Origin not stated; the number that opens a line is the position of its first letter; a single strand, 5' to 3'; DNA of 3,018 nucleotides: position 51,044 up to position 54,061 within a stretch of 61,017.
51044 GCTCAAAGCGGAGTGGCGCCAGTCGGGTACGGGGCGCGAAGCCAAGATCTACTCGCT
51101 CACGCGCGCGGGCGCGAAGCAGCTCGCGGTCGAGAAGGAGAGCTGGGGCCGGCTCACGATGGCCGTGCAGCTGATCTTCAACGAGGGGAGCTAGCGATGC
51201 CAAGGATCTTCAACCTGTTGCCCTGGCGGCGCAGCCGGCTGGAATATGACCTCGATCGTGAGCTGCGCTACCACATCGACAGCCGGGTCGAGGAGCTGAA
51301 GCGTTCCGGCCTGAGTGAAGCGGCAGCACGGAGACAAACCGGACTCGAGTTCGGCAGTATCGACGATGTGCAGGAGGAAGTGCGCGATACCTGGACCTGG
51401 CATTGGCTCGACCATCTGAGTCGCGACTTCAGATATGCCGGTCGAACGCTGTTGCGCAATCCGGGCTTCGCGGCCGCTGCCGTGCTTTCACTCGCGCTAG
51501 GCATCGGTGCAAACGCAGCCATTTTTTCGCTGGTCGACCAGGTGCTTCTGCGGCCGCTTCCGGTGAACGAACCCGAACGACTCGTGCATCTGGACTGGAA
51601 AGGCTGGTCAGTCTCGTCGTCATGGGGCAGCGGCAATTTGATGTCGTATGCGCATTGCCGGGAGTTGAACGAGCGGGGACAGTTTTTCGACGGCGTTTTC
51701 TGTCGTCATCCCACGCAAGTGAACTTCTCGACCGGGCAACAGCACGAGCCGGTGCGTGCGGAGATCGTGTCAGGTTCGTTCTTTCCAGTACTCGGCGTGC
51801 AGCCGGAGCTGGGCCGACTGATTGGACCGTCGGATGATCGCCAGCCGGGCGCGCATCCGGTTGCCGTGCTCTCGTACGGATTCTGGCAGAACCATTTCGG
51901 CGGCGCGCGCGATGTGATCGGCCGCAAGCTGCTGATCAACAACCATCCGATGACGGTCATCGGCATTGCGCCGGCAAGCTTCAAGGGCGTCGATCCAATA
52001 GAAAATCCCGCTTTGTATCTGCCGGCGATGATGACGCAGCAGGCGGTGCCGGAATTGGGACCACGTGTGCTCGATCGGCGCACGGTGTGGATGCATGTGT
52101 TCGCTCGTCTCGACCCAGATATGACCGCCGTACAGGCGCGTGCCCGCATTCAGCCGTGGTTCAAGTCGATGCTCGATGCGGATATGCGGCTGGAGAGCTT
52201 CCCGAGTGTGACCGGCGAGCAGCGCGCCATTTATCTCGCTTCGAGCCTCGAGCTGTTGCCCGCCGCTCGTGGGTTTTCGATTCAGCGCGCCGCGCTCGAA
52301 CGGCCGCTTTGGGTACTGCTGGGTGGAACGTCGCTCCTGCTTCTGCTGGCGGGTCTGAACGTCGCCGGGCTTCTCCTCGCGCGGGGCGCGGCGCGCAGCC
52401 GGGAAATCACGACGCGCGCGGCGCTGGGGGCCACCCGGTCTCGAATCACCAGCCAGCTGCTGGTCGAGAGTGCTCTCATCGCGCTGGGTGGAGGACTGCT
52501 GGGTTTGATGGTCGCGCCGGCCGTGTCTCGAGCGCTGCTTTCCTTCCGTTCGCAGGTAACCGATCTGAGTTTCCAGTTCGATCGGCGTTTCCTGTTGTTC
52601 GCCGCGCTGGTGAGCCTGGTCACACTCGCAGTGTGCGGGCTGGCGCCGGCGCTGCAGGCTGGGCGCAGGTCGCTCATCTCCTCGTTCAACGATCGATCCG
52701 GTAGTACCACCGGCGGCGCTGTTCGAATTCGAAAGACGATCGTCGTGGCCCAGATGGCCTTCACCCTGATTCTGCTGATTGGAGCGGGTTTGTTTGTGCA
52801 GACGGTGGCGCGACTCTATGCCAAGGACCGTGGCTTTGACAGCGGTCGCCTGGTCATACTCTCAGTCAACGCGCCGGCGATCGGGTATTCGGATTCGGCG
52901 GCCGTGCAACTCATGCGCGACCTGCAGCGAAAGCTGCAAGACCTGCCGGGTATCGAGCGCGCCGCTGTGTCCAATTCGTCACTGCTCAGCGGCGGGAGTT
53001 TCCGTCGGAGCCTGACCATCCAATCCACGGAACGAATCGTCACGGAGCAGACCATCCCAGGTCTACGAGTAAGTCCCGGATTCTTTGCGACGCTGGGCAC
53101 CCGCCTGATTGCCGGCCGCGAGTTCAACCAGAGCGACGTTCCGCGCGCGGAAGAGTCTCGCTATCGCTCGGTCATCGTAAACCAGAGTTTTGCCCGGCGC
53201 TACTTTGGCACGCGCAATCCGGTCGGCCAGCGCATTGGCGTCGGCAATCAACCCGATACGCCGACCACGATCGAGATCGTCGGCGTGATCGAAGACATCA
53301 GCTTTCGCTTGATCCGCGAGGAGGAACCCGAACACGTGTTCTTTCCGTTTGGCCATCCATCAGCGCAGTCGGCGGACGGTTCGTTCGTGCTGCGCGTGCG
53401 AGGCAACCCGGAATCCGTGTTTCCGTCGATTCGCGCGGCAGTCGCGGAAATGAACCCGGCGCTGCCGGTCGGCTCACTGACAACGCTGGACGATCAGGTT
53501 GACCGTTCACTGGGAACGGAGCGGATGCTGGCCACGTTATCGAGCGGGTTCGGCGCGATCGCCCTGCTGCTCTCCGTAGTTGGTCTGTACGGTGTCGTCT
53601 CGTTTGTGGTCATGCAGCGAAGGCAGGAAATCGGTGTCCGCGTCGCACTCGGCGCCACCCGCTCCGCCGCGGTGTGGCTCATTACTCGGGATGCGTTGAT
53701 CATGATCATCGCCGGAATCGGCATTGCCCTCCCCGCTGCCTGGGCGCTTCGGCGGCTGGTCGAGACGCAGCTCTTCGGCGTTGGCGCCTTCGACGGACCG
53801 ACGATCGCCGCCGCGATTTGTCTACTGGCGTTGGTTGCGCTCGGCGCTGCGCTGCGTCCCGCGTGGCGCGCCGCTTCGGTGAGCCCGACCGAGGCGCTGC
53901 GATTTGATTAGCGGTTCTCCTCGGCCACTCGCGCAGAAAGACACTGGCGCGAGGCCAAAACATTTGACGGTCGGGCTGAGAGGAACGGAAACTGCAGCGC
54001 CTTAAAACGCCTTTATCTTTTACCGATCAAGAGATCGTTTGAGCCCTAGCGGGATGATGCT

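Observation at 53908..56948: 3.0-kb lower-GC insertion bracketed by a 20-bp direct repeat that duplicates the last codons of the amidohydrolase gene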

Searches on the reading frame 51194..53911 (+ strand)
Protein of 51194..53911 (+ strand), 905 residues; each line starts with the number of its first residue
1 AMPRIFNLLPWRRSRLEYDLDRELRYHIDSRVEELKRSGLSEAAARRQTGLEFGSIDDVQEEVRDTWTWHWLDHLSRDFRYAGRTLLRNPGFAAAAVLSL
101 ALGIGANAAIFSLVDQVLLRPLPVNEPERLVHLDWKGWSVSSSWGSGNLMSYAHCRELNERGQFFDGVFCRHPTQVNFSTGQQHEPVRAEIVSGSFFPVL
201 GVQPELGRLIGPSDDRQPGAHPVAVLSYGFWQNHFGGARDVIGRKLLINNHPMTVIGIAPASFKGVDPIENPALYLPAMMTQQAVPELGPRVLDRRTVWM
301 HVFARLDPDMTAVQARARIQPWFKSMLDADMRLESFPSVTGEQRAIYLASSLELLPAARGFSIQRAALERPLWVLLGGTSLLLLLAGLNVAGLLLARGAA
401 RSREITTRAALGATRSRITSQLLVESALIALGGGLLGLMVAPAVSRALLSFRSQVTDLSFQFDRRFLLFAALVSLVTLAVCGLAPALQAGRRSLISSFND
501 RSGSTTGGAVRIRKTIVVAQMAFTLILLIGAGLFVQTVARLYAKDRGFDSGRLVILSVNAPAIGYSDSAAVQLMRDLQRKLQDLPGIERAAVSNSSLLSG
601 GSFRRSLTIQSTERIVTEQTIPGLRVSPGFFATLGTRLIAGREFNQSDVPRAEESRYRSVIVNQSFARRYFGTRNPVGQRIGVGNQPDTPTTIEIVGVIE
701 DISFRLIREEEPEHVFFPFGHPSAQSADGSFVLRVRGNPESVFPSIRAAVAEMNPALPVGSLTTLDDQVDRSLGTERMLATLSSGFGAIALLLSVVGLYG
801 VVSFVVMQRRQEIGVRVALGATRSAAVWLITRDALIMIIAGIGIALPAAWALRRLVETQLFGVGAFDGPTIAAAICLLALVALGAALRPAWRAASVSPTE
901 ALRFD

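Call 6: search_protein_families(library=pfam, proteins=[window:51194-53911:+], max_evalue=0.01)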
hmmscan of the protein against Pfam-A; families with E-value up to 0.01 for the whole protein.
window:51194-53911:+ (905 aa): 2 families
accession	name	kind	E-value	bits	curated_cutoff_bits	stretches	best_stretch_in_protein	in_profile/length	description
PF12704.14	MacB_PCD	-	2.6e-39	136.1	27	2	94-320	2-205/207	MacB-like periplasmic core domain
PF02687.27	FtsX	-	4.4e-24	85.3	25.5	2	786-898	3-120/120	FtsX-like permease C-terminal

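Call 7: search_protein_families(library=ncbifam, proteins=[window:51194-53911:+], max_evalue=0.01)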
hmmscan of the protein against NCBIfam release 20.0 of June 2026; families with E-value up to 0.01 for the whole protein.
window:51194-53911:+ (905 aa): 5 families
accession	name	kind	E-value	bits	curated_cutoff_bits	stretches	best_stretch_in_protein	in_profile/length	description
TIGR03434.1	ADOP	subfamily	1.8e-249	830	622.3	1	75-904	1-802/803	ADOP family duplicated permease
NF007826.0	PRK10535.1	equivalog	9.7e-21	73.7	966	3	382-494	532-641/648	macrolide ABC transporter ATP-binding protein/permease MacB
NF038403.1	perm_prefix_1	domain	3.2e-13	49.3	30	1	12-64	7-59/59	permease prefix domain 1-containing protein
NF038008.1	ABC_perm_DarB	equivalog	3.9e-07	28.4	700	1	388-702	289-593/777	darobactin export ABC transporter permease subunit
TIGR02212.1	lolCE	equivalog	0.0012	17.8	362.45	0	875-904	381-410/411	lipoprotein-releasing ABC transporter permease subunit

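Call 36: find_homologous_proteins(query=window:51194-53911:+, max_evalue=1e-50)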
Query window:51194-53911:+ (905 aa): 7361 proteins with E <= 1e-50 among 8000 candidates; the best 120 are listed.
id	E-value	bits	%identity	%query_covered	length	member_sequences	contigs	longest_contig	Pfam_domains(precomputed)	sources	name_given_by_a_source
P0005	0.0e+0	1988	100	100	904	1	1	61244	PF02687.28,PF12704.15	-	-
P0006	0.0e+0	1489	74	100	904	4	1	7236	PF02687.28,PF12704.15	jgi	jgi:predicted permease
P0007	0.0e+0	1363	69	100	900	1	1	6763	PF02687.28,PF12704.15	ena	-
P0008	0.0e+0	1336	70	100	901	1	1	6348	PF02687.28,PF12704.15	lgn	-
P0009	0.0e+0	1302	67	100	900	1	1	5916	PF02687.28,PF12704.15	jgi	jgi:predicted permease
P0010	0.0e+0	1301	68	98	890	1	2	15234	PF02687.28,PF12704.15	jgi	jgi:predicted permease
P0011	0.0e+0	1292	66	100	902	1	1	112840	PF02687.28,PF12704.15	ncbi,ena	-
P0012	0.0e+0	1283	65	100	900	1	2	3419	PF02687.28,PF12704.15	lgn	-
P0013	0.0e+0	1282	68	100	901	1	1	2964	PF02687.28,PF12704.15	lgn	-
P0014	0.0e+0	1277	66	100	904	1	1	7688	PF02687.28,PF12704.15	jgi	jgi:predicted permease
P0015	0.0e+0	1252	65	100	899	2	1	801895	PF02687.28,PF12704.15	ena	-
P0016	0.0e+0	1251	70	93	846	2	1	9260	PF02687.28,PF12704.15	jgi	jgi:putative ABC transport system permease protein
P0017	0.0e+0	1251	64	98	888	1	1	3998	PF02687.28,PF12704.15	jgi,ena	-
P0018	0.0e+0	1251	65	98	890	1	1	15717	PF02687.28,PF12704.15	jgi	jgi:predicted permease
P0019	0.0e+0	1249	65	100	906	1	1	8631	PF02687.28,PF12704.15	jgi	jgi:predicted permease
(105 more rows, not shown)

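Call 37: find_encoding_contigs(protein=P0006, flank=6000, max_places=3)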
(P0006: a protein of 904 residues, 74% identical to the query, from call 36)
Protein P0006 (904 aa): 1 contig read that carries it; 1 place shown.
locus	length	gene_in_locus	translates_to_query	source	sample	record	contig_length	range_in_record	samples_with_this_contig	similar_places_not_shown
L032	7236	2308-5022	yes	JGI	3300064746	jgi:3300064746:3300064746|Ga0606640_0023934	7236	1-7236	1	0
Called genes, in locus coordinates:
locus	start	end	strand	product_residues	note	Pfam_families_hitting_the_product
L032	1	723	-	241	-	?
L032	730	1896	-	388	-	PF01436:NHL (faint), PF17170:DUF5128 (weak)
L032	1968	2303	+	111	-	PF03551:PadR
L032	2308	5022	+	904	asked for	PF12704:MacB_PCD, PF02687:FtsX, PF12704:MacB_PCD, PF02687:FtsX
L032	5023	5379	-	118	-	PF06094:GGACT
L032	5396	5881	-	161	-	PF05163:DinB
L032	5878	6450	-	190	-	PF13302:Acetyltransf_3, PF00583:Acetyltransf_1 (weak)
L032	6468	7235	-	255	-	?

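Call 38: find_encoding_contigs(protein=P0011, flank=6000, max_places=3)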
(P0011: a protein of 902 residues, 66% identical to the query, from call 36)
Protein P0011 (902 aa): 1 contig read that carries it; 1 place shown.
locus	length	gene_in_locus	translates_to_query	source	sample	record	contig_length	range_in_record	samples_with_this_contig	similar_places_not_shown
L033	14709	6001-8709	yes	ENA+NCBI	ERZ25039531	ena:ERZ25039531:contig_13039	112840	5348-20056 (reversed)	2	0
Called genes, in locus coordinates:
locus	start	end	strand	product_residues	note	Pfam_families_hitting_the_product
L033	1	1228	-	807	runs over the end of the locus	PF07517:SecA_DEAD, PF01043:SecA_PP_bind, PF21090:P-loop_SecA, PF07516:SecA_SW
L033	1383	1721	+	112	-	-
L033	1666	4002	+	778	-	PF13620:CarboxypepD_reg, PF13715:CarbopepD_reg_2 (weak), PF07715:Plug, PF00593:TonB_dep_Rec_b-barrel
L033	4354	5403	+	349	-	PF00083:Sugar_tr (weak), PF01306:LacY_symp (faint), PF07690:MFS_1, PF12832:MFS_1_like (weak)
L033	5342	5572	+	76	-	-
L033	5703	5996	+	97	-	PF03551:PadR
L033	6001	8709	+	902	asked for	PF12704:MacB_PCD, PF02687:FtsX, PF12704:MacB_PCD, PF02687:FtsX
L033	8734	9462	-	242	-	PF00106:adh_short, PF01370:Epimerase, PF08659:KR, PF13561:adh_short_C2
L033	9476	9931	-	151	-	PF14539:DUF4442, PF13622:4HBT_3 (weak), PF03061:4HBT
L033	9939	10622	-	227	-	PF13489:Methyltransf_23, PF13847:Methyltransf_31, PF08241:Methyltransf_11, PF08242:Methyltransf_12, PF13649:Methyltransf_25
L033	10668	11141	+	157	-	PF13527:Acetyltransf_9 (faint), PF00583:Acetyltransf_1, PF13673:Acetyltransf_10, PF13508:Acetyltransf_7, PF08445:FR47 (weak)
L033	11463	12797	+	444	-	PF13606:Ank_3 (faint), PF13637:Ank_4 (faint), PF13857:Ank_5 (faint), PF12796:Ank_2, PF00023:Ank (weak)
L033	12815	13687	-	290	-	PF13483:Lactamase_B_3, PF00753:Lactamase_B (faint), PF12706:Lactamase_B_2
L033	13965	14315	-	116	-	-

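Call 39: find_encoding_contigs(protein=P0007, flank=6000, max_places=3)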
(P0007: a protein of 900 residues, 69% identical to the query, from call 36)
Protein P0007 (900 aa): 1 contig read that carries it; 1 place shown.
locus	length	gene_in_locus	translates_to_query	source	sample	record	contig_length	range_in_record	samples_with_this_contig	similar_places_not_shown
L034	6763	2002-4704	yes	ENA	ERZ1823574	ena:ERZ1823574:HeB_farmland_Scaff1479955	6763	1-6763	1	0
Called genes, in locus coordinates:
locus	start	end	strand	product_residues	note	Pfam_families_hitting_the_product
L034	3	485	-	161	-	?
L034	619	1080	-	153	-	-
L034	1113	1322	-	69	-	PF03713:DUF305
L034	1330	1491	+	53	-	-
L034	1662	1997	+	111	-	PF03551:PadR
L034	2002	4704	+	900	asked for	PF12704:MacB_PCD, PF02687:FtsX, PF12704:MacB_PCD, PF02687:FtsX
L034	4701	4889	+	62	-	-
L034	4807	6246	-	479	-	PF09334:tRNA-synt_1g, PF00133:tRNA-synt_1 (weak)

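Call 79: find_encoding_contigs(protein=P0005, flank=2000, max_places=3)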
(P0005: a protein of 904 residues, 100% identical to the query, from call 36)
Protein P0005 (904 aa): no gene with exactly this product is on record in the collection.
